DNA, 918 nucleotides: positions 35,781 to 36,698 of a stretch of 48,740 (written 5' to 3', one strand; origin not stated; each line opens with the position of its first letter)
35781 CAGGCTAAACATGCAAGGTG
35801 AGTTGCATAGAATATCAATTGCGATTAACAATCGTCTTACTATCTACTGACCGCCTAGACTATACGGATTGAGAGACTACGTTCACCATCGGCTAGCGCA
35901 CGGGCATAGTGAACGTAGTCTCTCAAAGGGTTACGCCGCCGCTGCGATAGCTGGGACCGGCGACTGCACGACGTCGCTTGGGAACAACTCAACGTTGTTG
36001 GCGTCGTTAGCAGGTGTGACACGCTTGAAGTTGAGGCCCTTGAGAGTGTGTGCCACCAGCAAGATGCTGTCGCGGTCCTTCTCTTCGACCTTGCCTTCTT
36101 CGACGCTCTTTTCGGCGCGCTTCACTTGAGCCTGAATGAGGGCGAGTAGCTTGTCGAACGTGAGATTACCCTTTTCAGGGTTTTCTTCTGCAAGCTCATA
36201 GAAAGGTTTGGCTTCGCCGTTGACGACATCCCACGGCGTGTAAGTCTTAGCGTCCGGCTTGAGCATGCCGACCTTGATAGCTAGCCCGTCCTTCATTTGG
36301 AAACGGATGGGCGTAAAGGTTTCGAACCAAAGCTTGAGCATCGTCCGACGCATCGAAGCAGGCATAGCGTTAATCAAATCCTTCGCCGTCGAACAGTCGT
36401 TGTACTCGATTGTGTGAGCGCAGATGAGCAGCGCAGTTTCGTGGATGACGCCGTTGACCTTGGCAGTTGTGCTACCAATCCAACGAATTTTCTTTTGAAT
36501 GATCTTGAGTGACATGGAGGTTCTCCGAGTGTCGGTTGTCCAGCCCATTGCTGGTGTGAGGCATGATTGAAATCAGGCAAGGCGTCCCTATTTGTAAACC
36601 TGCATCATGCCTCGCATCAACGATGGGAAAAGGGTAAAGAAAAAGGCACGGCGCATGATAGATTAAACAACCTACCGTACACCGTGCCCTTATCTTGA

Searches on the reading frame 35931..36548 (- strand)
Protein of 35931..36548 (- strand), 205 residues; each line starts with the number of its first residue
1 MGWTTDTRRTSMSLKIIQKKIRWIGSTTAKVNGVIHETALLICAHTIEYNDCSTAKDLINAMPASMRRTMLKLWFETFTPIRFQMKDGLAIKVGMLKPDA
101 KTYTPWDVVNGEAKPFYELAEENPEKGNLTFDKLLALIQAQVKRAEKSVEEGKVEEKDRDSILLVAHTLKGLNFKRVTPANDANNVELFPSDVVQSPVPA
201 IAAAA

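Call 10: search_protein_families(library=phrogs, proteins=[window:35931-36548:-], max_evalue=0.001)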
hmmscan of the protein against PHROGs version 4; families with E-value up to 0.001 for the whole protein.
window:35931-36548:- (205 aa): 1 family
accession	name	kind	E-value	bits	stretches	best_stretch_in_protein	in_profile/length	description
phrog_1448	-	unknown function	2.9e-19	70.5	1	6-166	14-170/190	-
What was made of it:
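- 36513..36619 (-): 5' UTR hairpin (36619-36604 with 36567-36552), GGAG at 36526-36523 and ATG at 36515 of the first early gene. The gene belongs to phrog_1448, function unknown (call 10).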

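Call 11: search_protein_families(library=pfam, proteins=[window:35931-36548:-], max_evalue=0.001)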
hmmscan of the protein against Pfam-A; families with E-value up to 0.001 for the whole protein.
window:35931-36548:- (205 aa): 0 families

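Call 15: find_related_loci(query=window:35931-36515:-, collection=viral_contigs, flank=6000)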
Query window:35931-36515:- (194 aa) in viral_contigs; peptide patterns used: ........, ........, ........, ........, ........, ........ (x = any residue, [..] = any of these).
13 stretches matched a pattern, but none encodes a relative of the query by tblastn (E <= 1e-3).
